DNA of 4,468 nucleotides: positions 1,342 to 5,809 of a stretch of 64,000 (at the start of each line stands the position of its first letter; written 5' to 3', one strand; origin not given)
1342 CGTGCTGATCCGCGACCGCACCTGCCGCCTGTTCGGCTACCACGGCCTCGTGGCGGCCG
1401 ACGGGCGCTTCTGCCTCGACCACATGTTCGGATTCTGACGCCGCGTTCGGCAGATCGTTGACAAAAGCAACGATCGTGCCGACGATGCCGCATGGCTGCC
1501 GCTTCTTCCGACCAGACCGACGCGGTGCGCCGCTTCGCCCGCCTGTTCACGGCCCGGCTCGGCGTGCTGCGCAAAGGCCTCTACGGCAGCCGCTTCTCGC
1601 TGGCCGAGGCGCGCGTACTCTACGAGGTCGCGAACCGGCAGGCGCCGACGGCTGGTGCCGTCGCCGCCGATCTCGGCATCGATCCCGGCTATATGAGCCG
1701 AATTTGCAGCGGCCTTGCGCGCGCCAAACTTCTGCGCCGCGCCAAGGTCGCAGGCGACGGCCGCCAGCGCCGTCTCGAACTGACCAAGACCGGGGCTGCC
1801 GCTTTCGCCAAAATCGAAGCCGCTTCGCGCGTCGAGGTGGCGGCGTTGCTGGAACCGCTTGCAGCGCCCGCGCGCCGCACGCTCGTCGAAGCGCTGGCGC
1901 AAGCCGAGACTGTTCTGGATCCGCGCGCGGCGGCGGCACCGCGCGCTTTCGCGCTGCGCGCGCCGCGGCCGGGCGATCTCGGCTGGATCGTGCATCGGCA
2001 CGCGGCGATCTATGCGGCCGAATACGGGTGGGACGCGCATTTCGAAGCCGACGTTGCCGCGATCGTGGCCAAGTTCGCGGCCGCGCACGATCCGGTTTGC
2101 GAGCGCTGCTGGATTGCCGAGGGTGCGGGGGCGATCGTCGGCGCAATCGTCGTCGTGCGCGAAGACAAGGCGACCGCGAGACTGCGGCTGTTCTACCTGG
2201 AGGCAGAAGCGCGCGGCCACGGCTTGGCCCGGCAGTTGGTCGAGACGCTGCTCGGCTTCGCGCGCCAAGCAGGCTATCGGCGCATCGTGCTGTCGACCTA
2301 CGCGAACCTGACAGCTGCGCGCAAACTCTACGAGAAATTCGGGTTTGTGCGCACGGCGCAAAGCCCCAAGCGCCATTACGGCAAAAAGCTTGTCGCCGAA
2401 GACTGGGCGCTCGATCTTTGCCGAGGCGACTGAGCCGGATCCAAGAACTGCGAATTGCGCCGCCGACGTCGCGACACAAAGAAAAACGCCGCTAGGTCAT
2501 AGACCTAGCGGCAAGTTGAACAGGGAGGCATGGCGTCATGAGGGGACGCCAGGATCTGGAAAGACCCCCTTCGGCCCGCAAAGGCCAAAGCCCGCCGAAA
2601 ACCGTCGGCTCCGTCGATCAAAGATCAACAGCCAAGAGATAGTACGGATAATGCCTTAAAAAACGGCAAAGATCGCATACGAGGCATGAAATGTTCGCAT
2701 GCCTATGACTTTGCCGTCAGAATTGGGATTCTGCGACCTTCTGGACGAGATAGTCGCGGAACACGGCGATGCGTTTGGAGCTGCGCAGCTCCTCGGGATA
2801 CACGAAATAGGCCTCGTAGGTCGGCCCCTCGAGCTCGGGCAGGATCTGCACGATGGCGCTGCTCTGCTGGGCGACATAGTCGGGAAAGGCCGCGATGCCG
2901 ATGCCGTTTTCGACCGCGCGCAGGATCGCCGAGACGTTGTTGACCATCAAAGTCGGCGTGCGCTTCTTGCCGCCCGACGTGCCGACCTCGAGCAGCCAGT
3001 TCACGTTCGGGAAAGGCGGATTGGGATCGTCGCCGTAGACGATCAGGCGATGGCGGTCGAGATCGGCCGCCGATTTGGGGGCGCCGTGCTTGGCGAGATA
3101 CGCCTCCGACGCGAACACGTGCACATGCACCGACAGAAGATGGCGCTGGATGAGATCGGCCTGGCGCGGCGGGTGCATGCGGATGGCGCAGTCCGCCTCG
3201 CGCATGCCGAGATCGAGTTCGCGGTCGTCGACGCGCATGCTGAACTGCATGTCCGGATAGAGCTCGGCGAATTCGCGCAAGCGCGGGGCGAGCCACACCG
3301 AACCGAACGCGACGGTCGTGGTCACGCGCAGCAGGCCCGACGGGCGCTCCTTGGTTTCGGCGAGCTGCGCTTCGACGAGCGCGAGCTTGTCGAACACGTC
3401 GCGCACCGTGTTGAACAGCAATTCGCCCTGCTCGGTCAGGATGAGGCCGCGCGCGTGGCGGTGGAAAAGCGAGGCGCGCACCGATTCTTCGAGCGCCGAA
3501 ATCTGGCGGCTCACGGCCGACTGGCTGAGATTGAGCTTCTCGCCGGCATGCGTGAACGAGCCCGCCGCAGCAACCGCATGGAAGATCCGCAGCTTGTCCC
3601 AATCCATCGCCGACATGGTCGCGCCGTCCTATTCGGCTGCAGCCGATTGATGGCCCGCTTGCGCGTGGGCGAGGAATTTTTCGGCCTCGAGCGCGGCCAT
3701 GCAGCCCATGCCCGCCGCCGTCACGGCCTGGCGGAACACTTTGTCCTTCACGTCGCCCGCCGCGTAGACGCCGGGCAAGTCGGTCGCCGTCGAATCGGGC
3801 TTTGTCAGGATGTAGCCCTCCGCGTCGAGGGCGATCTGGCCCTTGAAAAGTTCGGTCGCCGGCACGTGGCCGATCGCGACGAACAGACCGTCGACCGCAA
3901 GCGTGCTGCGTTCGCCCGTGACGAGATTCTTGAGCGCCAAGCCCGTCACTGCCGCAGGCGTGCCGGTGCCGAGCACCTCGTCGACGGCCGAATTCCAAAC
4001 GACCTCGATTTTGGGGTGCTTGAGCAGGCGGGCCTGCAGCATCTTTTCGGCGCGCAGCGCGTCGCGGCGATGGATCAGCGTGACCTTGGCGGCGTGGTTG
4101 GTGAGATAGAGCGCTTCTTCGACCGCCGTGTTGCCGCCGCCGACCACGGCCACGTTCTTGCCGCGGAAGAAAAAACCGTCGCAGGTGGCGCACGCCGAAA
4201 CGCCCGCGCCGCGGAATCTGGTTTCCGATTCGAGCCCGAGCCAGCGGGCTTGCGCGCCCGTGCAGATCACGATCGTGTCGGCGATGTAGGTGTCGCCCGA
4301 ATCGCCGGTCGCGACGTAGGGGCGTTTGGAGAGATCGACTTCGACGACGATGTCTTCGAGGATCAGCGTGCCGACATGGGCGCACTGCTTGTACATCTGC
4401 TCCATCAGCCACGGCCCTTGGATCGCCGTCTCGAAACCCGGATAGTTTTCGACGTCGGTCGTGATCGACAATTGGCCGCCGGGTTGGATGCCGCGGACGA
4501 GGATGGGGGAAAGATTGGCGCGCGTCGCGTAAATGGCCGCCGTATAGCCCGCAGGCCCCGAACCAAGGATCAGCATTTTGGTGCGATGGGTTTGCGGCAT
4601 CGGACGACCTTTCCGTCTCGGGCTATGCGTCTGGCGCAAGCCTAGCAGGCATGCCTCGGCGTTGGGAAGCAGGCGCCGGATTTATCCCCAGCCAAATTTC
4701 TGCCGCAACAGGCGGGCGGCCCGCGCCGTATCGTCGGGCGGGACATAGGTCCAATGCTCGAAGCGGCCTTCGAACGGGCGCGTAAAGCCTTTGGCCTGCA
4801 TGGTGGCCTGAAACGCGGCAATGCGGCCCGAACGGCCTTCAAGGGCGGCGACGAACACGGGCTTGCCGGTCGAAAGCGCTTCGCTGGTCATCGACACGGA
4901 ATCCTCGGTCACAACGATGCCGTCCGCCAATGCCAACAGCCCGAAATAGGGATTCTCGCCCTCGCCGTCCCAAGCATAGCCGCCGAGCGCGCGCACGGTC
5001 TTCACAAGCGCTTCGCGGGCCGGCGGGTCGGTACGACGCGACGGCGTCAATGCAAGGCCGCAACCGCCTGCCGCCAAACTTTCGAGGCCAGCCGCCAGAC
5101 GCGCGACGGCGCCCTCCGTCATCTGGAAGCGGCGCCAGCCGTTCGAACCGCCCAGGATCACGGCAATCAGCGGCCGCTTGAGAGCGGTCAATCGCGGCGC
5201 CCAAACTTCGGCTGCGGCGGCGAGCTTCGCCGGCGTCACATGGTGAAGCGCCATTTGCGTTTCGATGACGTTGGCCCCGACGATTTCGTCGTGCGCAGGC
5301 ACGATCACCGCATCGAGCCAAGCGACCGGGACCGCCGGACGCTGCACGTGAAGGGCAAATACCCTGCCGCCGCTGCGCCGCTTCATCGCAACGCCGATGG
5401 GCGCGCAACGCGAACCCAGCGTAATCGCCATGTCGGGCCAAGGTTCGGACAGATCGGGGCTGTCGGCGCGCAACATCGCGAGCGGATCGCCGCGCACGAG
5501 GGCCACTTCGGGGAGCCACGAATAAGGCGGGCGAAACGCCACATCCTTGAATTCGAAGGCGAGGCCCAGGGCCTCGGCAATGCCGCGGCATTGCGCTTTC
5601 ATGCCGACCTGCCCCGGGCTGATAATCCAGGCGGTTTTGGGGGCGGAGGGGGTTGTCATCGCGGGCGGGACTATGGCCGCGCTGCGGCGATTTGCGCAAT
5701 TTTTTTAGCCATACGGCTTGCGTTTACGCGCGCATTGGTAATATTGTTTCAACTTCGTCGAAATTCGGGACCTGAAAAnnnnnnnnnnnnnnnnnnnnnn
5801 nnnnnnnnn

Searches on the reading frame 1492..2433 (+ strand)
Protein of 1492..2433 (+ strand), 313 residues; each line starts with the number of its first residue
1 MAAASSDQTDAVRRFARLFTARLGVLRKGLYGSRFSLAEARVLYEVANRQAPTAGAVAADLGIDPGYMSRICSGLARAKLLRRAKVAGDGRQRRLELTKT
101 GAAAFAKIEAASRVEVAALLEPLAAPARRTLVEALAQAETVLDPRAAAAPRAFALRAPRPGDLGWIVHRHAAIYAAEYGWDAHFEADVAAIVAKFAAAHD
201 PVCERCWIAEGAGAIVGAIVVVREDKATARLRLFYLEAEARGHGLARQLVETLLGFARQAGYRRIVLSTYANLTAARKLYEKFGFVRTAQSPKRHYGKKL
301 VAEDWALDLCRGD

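Call 64: search_protein_families(library=pfam, proteins=[window:1492-2433:+], max_evalue=0.01)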
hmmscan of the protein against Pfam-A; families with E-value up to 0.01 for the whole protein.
window:1492-2433:+ (313 aa): 9 families
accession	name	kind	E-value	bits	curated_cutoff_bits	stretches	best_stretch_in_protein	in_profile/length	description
PF00583.31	Acetyltransf_1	-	6.8e-16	59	20.7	1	195-285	25-116/116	Acetyltransferase (GNAT) family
PF13508.13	Acetyltransf_7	-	6.6e-14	52.5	27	1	204-286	3-83/84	Acetyltransferase (GNAT) domain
PF13673.13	Acetyltransf_10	-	1.1e-11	45.2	23.6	1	205-294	32-115/128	Acetyltransferase (GNAT) domain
PF12802.13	MarR_2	-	5e-08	33.4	27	1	36-92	4-61/61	MarR family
PF13302.13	Acetyltransf_3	-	2.6e-07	31.9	25.4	1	155-286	4-138/138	Acetyltransferase (GNAT) domain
PF08445.16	FR47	-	7.1e-06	26.4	22.1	1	224-287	17-79/86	FR47-like protein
PF13420.13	Acetyltransf_4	-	0.00023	21.7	24.3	1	177-290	22-139/155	Acetyltransferase (GNAT) domain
PF14542.12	Acetyltransf_CG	-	0.0003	21.3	30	1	228-272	24-68/80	GCN5-related N-acetyl-transferase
PF01047.28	MarR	-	0.0009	19.5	24.6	1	36-92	2-58/59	MarR family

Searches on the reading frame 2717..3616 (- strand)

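Call 64: search_protein_families(library=pfam, proteins=[window:2717-3616:-], max_evalue=0.01)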
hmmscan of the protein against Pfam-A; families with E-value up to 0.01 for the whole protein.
window:2717-3616:- (299 aa): 2 families
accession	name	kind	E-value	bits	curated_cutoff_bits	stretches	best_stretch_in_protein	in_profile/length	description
PF03466.25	LysR_substrate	-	2.8e-37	128.6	28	1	90-293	2-207/209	LysR substrate binding domain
PF00126.33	HTH_1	-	1.1e-22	80.1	26.6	1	6-65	1-60/60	Bacterial regulatory helix-turn-helix protein, lysR family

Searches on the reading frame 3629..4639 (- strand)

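Call 64: search_protein_families(library=pfam, proteins=[window:3629-4639:-], max_evalue=0.01)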
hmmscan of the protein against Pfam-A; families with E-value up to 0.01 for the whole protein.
window:3629-4639:- (336 aa): 11 families
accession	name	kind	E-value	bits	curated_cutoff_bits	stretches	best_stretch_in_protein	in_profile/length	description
PF07992.20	Pyr_redox_2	-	6.1e-50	170.7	26.1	1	21-312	2-291/291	Pyridine nucleotide-disulphide oxidoreductase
PF13738.12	Pyr_redox_3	-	4.9e-16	59.3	30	1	98-295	104-305/305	Pyridine nucleotide-disulphide oxidoreductase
PF00070.33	Pyr_redox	-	5.2e-16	59.4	22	1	162-227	1-71/82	Pyridine nucleotide-disulphide oxidoreductase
PF01266.30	DAO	-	2.6e-05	24.4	27.9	0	78-134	151-209/353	FAD dependent oxidoreductase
PF12831.13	FAD_oxidored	-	4e-05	23.5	27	1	23-59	3-40/416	FAD dependent oxidoreductase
PF13241.12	NAD_binding_7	-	9.1e-05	23.4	22.1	1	158-200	5-47/104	Putative NAD(P)-binding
PF00890.30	FAD_binding_2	-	0.0002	21.2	20.4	0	23-56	3-37/414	FAD binding domain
PF13450.12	NAD_binding_8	-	0.0015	19.2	21.9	0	24-62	1-40/68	NAD(P)-binding Rossmann-like domain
PF01134.28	GIDA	-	0.0024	17.4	22.1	0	22-48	2-28/391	Glucose inhibited division protein A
PF01488.26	Shikimate_DH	-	0.0039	17.7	24.3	0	159-202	11-54/138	Shikimate / quinate 5-dehydrogenase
PF03486.20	HI0933_like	-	0.0085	16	50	0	21-48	2-29/244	HI0933-like protein Rossmann domain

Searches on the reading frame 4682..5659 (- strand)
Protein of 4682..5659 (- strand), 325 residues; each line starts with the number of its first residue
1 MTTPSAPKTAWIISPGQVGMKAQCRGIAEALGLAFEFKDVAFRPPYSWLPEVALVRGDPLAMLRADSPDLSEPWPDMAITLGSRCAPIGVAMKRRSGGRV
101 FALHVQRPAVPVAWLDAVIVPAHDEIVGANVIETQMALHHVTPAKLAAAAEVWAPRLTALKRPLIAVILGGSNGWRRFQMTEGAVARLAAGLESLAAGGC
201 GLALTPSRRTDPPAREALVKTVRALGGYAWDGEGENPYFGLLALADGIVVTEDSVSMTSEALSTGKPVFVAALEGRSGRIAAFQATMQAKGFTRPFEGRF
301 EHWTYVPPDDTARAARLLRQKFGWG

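Call 24: search_protein_families(library=pfam, proteins=[window:4682-5659:-], max_evalue=0.001)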
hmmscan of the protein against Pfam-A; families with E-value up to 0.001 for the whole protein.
window:4682-5659:- (325 aa): 1 family
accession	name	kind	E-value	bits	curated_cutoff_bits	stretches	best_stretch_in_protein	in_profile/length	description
PF06258.17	Mito_fiss_Elm1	-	3e-93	312.7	27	1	19-322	2-304/304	Mitochondrial fission ELM1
